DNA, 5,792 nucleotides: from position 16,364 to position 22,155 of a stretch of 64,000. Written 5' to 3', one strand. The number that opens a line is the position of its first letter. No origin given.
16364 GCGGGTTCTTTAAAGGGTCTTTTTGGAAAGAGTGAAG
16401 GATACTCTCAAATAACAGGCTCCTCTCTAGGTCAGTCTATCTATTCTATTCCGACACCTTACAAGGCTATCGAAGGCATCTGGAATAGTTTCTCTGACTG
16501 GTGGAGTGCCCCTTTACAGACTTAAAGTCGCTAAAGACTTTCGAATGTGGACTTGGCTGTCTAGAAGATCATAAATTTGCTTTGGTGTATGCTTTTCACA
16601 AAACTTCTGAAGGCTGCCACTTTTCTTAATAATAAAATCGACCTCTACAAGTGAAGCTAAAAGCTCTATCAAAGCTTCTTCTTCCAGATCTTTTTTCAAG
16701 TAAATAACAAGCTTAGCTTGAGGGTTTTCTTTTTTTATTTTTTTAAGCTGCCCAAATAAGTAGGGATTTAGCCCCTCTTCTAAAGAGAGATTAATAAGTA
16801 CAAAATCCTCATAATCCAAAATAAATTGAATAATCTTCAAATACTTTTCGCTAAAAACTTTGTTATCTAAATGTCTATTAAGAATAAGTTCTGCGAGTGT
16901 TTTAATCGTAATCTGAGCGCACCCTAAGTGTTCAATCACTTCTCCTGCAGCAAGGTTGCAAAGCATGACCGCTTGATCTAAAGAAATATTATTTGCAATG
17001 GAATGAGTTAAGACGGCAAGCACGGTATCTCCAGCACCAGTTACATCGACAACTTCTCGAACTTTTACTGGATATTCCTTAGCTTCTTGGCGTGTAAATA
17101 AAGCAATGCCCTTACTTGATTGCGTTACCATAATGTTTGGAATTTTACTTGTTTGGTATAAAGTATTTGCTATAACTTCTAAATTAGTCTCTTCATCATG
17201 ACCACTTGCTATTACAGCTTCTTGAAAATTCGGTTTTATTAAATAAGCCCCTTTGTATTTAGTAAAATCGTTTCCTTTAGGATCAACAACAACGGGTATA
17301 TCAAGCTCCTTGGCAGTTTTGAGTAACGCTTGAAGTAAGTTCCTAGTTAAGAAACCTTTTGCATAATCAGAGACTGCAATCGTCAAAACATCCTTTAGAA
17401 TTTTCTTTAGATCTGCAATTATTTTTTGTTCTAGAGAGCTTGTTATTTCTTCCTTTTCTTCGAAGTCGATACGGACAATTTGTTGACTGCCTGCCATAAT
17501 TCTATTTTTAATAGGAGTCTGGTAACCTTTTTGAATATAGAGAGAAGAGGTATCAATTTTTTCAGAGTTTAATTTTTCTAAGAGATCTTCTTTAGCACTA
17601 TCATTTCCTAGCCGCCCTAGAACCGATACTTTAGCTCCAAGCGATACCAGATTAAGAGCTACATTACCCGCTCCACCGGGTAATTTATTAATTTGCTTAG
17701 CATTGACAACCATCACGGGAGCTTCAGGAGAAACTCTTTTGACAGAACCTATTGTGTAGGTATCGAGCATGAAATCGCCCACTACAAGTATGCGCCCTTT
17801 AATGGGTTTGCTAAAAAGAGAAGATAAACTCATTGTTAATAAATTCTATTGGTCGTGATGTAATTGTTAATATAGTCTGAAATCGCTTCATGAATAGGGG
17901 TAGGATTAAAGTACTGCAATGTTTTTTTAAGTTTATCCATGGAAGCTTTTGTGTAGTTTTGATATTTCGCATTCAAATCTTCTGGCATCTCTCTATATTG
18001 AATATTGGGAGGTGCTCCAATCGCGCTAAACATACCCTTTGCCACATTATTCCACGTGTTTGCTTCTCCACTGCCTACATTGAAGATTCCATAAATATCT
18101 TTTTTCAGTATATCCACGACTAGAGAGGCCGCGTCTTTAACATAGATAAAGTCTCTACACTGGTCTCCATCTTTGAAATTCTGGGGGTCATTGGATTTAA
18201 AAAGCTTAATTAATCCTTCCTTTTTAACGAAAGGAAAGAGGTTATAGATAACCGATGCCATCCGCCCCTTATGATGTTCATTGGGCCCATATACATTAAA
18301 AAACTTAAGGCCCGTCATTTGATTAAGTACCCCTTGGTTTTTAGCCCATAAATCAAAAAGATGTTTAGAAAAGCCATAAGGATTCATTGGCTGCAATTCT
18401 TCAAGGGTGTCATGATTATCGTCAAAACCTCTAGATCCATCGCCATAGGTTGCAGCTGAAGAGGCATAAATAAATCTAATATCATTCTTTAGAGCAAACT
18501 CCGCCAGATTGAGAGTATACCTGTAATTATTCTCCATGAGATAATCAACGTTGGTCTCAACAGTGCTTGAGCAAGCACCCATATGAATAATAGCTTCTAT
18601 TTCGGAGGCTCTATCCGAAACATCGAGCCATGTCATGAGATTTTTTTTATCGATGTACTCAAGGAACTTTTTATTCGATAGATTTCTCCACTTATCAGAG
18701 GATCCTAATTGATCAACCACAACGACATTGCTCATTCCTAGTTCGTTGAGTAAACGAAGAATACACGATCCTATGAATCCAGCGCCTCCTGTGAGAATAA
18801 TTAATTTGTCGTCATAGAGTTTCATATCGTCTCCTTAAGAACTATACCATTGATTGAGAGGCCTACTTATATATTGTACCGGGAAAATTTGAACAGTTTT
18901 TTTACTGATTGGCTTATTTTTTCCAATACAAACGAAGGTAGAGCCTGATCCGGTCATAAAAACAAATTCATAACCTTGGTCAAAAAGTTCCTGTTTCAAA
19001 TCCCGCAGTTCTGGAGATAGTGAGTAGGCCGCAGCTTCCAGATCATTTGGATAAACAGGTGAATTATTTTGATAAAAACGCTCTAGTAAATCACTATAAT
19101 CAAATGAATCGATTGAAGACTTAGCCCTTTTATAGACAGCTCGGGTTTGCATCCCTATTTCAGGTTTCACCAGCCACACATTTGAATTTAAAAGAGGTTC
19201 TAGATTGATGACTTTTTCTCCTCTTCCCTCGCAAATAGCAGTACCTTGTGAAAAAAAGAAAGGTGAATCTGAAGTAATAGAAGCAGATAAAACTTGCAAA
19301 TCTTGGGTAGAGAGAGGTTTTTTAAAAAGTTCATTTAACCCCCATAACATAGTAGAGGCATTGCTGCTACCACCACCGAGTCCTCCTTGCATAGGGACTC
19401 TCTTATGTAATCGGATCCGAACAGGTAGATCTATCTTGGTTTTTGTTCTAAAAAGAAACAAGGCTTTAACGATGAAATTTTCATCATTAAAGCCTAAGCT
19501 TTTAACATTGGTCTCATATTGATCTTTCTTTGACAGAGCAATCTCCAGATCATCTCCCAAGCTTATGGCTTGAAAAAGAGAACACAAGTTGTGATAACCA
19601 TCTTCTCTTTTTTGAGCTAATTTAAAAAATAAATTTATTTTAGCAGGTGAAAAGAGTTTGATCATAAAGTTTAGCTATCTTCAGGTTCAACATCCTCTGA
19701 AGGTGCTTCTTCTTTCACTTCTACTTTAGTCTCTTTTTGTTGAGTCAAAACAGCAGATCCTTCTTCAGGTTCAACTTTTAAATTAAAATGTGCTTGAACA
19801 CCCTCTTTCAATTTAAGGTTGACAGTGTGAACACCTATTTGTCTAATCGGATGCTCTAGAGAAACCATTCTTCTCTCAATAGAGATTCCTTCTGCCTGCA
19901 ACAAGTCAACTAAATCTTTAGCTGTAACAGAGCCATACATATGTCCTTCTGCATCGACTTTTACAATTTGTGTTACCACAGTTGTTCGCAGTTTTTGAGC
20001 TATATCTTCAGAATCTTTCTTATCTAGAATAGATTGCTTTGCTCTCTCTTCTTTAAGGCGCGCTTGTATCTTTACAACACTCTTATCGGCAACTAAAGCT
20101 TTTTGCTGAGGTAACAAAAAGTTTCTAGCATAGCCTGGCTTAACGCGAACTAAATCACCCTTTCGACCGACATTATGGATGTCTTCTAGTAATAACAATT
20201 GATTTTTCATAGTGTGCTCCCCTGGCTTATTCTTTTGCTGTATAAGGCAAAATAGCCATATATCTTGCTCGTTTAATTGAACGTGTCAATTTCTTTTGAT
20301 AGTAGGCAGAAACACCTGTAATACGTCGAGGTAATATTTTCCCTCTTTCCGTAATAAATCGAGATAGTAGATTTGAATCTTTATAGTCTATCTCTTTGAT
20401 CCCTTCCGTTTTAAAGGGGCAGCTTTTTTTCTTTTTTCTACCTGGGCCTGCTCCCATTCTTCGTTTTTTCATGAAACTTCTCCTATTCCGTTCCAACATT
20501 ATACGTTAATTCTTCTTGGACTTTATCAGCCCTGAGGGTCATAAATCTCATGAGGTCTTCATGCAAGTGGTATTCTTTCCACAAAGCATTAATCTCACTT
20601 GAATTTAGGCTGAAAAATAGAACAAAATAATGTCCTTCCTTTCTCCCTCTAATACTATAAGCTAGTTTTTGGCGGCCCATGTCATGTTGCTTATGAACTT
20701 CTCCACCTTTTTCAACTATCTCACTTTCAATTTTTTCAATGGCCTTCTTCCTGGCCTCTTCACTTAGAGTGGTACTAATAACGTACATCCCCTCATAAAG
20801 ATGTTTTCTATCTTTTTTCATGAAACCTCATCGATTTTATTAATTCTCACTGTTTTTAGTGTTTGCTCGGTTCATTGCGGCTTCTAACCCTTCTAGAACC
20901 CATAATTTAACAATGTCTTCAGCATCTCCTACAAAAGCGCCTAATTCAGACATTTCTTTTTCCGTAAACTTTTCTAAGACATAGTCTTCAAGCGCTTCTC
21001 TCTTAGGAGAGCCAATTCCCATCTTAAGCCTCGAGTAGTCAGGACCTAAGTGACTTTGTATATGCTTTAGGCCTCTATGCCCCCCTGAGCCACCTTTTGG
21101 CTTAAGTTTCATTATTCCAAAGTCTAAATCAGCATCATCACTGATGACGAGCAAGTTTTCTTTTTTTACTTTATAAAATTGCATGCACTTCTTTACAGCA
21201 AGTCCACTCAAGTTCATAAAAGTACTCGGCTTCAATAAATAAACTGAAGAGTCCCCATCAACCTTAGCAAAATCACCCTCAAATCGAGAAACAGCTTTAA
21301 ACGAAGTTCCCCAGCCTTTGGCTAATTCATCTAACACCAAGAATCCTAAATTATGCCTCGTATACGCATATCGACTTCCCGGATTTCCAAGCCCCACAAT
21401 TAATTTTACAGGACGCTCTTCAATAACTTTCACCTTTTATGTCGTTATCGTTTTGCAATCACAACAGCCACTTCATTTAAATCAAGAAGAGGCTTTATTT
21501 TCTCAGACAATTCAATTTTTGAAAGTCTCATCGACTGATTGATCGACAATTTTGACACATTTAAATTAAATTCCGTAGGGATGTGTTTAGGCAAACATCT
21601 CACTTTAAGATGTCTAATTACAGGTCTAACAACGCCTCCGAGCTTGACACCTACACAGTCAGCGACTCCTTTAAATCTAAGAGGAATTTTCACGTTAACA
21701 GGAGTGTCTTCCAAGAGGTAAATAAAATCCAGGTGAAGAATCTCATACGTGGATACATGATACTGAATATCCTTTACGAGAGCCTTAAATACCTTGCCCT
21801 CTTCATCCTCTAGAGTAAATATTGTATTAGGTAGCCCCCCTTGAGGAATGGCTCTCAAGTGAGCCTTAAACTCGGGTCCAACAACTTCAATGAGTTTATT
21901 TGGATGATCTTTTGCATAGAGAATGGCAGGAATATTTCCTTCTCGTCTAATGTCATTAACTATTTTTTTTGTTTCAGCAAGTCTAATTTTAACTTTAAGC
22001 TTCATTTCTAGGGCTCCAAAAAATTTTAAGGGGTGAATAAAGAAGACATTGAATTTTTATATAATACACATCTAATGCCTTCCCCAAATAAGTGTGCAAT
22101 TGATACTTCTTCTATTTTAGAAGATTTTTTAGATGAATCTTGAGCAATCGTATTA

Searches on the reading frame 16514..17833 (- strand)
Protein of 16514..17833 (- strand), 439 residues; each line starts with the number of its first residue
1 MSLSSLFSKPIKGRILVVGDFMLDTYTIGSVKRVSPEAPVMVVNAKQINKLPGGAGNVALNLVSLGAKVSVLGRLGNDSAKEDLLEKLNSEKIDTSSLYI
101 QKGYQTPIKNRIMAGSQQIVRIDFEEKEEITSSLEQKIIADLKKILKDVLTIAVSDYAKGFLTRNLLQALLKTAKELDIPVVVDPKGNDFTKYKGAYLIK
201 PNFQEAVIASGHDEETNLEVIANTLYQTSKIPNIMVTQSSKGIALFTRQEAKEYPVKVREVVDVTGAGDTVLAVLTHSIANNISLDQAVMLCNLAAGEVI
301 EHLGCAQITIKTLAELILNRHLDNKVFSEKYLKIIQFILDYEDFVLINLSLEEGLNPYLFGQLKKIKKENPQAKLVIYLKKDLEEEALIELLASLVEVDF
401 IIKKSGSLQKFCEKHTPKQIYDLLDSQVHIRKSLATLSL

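Call 45: search_protein_families(library=pfam, proteins=[window:16514-17833:-], max_evalue=0.00001)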
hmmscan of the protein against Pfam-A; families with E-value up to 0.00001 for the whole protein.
window:16514-17833:- (439 aa): 1 family
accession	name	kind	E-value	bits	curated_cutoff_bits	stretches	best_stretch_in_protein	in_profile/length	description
PF00294.29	PfkB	-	9.1e-42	143.9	25.8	1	15-307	4-297/302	pfkB family carbohydrate kinase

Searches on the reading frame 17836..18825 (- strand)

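Call 45: search_protein_families(library=pfam, proteins=[window:17836-18825:-], max_evalue=0.00001)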
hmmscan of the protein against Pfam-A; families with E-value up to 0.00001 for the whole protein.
window:17836-18825:- (329 aa): 5 families
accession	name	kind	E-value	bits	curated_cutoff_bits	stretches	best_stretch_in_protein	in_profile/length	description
PF01370.27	Epimerase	-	1.9e-42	145.8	20.9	1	9-251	1-240/240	NAD dependent epimerase/dehydratase family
PF16363.11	GDP_Man_Dehyd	-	4.5e-24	86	27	1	11-313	2-305/332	GDP-mannose 4,6 dehydratase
PF01073.25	3Beta_HSD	-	2.2e-11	43.8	22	1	11-157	2-153/280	3-beta hydroxysteroid dehydrogenase/isomerase family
PF04321.23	RmlD_sub_bind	-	6.6e-10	39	27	1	9-322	3-285/287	RmlD substrate binding domain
PF07993.18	NAD_binding_4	-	2.9e-06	27.1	20.1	0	69-156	82-183/258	Male sterility protein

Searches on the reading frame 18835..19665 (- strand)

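Call 45: search_protein_families(library=pfam, proteins=[window:18835-19665:-], max_evalue=0.00001)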
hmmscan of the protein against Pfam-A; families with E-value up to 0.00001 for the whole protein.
window:18835-19665:- (276 aa): 2 families
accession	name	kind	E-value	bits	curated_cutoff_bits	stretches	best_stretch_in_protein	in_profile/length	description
PF00288.32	GHMP_kinases_N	-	2.2e-12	47.4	22.3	1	63-137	1-83/87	GHMP kinases N terminal domain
PF08544.19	GHMP_kinases_C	-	9.5e-06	26.4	21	0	195-251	15-69/85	GHMP kinases C terminal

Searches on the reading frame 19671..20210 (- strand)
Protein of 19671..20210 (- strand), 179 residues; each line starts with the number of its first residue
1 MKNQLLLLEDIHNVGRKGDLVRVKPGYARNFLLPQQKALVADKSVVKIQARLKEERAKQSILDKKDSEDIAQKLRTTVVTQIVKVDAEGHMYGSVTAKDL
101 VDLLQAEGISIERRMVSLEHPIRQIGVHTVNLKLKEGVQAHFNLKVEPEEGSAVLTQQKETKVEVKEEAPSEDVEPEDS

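Call 45: search_protein_families(library=pfam, proteins=[window:19671-20210:-], max_evalue=0.00001)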
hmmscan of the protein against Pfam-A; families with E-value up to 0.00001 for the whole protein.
window:19671-20210:- (179 aa): 2 families
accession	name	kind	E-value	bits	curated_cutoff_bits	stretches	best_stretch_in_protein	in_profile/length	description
PF03948.19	Ribosomal_L9_C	-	1.3e-21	77.3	23.2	1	66-147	2-85/86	Ribosomal protein L9, C-terminal domain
PF01281.25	Ribosomal_L9_N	-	4.1e-18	65.1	20.7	1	4-47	2-45/47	Ribosomal protein L9, N-terminal domain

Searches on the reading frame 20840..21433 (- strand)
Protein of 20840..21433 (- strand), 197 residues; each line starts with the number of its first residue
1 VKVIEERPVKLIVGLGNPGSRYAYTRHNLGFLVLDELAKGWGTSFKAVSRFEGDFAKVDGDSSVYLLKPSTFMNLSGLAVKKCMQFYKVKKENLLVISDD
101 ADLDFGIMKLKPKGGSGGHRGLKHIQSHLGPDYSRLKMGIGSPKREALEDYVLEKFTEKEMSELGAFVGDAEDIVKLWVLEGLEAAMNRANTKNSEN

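Call 45: search_protein_families(library=pfam, proteins=[window:20840-21433:-], max_evalue=0.00001)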
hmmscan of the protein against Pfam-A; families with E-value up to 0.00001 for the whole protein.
window:20840-21433:- (197 aa): 1 family
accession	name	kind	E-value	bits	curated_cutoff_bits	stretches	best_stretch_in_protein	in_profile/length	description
PF01195.25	Pept_tRNA_hydro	-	5.1e-62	209.4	27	1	11-191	1-183/183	Peptidyl-tRNA hydrolase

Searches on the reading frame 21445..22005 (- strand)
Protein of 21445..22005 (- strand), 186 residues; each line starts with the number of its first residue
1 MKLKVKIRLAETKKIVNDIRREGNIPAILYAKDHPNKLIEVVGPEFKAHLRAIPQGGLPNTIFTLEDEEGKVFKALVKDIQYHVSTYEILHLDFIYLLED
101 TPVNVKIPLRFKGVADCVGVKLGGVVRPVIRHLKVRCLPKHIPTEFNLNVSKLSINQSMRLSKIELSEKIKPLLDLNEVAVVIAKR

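Call 45: search_protein_families(library=pfam, proteins=[window:21445-22005:-], max_evalue=0.00001)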
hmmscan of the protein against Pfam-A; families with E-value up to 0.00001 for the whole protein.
window:21445-22005:- (186 aa): 2 families
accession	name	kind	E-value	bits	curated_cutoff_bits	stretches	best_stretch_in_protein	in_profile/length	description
PF14693.11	Ribosomal_TL5_C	-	7.2e-21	74.8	27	1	103-185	2-82/84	Ribosomal protein TL5, C-terminal domain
PF01386.24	Ribosomal_L25p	-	1.8e-17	64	23.6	1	3-94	1-82/82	Ribosomal L25p family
